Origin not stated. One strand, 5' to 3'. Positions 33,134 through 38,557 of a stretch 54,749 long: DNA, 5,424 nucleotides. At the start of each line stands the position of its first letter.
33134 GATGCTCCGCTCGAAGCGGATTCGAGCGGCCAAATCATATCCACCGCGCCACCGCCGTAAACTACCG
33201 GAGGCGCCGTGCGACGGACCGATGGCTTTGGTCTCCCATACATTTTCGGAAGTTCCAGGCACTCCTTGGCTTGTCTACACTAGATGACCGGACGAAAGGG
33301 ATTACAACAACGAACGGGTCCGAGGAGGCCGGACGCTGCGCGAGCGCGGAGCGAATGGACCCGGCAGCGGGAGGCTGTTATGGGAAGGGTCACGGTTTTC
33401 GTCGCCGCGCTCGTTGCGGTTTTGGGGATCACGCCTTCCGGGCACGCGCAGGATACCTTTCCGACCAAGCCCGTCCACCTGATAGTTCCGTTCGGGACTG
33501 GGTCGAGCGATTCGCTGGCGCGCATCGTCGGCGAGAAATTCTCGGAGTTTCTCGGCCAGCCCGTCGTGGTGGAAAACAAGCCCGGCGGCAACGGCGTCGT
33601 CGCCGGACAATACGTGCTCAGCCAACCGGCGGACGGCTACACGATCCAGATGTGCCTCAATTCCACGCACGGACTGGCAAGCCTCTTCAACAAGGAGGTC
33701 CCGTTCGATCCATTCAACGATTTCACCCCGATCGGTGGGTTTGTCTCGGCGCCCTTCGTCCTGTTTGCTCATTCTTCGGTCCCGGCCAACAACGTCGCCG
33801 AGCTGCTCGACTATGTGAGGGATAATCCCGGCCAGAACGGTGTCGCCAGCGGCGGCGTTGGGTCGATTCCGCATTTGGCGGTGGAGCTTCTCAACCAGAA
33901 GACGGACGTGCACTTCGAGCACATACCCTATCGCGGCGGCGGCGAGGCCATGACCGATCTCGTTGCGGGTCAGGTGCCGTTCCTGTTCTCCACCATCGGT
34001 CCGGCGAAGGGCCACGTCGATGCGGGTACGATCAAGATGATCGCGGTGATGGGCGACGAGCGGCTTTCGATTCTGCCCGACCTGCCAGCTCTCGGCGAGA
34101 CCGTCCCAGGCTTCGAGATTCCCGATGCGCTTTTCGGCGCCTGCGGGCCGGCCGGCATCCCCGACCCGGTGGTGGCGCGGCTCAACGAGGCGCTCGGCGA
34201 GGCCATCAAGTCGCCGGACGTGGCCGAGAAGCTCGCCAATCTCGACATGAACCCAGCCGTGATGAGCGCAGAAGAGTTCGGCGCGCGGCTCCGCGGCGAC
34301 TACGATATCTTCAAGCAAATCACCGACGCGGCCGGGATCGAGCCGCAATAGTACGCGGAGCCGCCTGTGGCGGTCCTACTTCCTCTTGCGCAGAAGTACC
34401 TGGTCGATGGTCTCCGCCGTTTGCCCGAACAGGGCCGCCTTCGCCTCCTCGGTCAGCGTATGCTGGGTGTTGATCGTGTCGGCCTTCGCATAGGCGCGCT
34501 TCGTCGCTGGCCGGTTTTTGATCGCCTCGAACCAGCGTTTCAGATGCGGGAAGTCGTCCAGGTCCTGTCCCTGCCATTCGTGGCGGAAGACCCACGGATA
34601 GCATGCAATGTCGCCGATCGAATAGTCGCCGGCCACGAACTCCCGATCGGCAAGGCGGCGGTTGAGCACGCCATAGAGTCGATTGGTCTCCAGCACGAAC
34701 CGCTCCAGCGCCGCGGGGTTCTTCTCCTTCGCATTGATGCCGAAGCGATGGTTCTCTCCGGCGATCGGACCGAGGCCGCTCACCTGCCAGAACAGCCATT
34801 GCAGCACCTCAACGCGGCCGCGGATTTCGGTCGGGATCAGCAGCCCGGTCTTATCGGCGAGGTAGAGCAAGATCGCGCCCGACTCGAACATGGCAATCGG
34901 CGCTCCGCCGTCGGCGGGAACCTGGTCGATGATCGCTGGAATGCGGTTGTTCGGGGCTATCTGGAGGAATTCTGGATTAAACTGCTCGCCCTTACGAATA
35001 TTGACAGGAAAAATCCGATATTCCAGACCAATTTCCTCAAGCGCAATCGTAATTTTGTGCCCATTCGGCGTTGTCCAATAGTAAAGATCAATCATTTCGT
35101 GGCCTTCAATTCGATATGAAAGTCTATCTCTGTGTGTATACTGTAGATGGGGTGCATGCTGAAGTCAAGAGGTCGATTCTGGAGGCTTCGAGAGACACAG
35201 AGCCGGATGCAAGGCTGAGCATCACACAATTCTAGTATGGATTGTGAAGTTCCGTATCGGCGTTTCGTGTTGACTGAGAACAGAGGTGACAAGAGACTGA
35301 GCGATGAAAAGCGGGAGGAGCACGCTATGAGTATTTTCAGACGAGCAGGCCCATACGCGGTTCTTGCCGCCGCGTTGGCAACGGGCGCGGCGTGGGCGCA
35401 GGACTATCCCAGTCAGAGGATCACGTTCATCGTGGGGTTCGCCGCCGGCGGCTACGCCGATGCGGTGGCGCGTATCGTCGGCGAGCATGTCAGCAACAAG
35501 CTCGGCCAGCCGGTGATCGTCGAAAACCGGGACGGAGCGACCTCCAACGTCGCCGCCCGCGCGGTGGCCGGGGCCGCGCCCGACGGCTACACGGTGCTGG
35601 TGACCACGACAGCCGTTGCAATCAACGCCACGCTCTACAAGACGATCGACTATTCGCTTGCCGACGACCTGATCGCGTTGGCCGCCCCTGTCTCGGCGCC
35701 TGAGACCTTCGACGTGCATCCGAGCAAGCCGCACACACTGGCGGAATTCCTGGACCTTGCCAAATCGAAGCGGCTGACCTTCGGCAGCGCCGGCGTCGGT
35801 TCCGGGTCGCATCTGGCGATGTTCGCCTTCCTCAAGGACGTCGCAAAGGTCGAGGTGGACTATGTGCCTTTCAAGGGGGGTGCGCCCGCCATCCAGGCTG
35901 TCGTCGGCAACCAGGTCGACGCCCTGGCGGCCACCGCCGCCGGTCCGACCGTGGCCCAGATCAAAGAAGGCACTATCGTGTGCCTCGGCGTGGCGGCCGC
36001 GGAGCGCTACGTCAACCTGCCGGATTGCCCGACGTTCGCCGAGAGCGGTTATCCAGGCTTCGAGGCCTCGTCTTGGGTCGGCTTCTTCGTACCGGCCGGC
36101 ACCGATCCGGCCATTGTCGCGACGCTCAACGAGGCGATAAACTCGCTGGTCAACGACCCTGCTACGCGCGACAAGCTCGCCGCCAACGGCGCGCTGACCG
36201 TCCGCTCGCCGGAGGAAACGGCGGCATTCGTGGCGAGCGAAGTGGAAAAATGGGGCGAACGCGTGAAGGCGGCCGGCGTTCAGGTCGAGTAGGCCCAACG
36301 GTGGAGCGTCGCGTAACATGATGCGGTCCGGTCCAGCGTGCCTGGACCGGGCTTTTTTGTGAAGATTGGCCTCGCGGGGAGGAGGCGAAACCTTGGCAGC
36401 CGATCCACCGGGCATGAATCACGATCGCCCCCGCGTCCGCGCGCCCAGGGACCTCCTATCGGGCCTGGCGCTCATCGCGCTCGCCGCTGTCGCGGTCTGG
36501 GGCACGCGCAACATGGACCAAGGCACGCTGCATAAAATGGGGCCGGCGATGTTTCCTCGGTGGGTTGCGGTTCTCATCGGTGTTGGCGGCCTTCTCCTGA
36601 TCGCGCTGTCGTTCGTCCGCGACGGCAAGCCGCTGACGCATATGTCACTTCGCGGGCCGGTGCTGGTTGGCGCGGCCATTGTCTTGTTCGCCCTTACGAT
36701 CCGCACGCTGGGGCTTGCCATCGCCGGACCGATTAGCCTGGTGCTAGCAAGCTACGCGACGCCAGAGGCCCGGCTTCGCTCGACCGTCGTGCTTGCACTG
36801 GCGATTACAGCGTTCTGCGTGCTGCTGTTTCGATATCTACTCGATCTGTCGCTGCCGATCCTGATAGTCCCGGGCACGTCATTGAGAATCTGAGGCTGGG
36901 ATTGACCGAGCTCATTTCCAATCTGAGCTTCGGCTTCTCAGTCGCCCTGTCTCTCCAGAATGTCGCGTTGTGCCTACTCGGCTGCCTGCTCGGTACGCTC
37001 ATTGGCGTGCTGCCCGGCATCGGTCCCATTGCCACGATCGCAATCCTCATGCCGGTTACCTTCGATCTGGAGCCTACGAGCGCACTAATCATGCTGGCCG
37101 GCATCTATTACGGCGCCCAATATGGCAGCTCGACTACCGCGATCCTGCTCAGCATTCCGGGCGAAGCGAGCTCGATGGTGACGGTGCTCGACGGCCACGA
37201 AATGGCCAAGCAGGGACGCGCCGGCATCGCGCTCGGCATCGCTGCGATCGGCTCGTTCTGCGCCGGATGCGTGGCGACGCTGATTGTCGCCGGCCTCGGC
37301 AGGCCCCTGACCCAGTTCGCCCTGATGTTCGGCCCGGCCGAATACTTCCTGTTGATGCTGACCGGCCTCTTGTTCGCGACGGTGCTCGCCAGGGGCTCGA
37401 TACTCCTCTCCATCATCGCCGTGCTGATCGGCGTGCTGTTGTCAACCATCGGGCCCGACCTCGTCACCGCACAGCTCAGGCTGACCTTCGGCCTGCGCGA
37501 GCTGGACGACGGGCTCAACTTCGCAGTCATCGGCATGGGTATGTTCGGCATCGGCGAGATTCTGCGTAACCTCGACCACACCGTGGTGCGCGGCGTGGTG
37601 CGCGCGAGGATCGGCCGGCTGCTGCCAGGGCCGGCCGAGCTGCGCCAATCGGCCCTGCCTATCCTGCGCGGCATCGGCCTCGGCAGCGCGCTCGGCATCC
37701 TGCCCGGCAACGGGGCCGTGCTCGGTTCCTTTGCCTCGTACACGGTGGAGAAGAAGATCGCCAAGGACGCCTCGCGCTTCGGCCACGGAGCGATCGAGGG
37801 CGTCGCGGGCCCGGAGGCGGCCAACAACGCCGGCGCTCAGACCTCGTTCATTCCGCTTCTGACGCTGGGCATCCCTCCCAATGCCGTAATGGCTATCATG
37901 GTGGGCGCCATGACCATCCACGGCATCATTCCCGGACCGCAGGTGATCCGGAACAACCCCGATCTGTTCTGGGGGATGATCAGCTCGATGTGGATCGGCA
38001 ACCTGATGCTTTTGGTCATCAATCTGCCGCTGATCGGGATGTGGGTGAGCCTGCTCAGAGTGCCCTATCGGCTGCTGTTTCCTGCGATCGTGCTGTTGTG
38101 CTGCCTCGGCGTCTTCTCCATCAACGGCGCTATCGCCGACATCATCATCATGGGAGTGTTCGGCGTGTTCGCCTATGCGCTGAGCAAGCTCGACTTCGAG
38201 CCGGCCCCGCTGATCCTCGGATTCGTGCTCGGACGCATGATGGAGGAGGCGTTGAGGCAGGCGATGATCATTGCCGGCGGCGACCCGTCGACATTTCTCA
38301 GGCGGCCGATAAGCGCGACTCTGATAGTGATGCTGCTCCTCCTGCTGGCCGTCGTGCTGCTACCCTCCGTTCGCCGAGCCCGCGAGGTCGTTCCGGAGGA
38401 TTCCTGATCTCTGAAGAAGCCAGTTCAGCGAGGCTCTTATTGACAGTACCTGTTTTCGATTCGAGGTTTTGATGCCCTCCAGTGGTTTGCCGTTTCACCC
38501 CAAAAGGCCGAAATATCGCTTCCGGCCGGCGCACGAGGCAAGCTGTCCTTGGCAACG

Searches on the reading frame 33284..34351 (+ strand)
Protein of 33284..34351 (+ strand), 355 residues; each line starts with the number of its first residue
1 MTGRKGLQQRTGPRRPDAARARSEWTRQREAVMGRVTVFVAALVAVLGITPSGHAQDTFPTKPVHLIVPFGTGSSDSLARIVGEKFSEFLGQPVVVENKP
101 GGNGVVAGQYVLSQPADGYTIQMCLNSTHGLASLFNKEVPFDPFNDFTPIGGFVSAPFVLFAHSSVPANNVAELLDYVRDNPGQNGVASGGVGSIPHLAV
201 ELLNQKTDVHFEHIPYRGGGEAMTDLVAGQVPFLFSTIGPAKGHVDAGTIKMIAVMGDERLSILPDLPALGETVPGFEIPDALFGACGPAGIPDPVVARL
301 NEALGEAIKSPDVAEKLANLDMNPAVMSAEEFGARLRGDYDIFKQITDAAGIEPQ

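Call 15: search_protein_families(library=pfam, proteins=[window:33284-34351:+], max_evalue=0.001)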
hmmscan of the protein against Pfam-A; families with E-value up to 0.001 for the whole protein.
window:33284-34351:+ (355 aa): 1 family
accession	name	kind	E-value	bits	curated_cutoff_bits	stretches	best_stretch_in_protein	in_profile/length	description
PF03401.19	TctC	-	1.3e-58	199.1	27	1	79-332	2-254/274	Tripartite tricarboxylate transporter family receptor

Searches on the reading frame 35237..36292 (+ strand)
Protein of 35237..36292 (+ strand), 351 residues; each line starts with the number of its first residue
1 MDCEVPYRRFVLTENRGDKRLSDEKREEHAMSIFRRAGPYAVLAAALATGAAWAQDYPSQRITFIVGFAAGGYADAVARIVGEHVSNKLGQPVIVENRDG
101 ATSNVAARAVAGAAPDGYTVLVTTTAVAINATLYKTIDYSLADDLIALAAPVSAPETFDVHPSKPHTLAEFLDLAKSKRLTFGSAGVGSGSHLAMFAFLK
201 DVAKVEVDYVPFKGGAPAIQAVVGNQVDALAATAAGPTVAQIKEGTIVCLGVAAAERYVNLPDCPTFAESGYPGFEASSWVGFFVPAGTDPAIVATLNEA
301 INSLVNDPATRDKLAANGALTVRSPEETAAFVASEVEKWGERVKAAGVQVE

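Call 15: search_protein_families(library=pfam, proteins=[window:35237-36292:+], max_evalue=0.001)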
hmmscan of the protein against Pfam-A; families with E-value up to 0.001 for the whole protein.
window:35237-36292:+ (351 aa): 1 family
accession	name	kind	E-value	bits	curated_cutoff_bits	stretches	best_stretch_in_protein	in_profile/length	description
PF03401.19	TctC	-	5.1e-57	193.9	27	1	77-347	1-273/274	Tripartite tricarboxylate transporter family receptor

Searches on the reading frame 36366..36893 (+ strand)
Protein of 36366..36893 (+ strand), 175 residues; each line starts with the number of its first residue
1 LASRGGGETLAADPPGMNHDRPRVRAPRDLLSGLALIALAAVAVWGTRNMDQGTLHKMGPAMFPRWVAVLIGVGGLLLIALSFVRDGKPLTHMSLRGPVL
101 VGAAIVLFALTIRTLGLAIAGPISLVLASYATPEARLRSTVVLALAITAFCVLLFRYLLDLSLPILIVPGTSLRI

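Call 15: search_protein_families(library=pfam, proteins=[window:36366-36893:+], max_evalue=0.001)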
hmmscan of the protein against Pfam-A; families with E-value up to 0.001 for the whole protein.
window:36366-36893:+ (175 aa): 1 family
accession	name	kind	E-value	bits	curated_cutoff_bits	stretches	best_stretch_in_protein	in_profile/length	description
PF07331.16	TctB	-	4.4e-18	66.2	29.1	1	31-164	2-137/137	Tripartite tricarboxylate transporter TctB family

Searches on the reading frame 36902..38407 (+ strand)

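Call 15: search_protein_families(library=pfam, proteins=[window:36902-38407:+], max_evalue=0.001)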
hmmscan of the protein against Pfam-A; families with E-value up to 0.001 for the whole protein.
window:36902-38407:+ (501 aa): 1 family
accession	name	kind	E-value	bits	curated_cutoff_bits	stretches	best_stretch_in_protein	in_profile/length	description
PF01970.21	TctA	-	2.4e-146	488.1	28.9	1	22-439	2-423/423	Tripartite tricarboxylate transporter TctA family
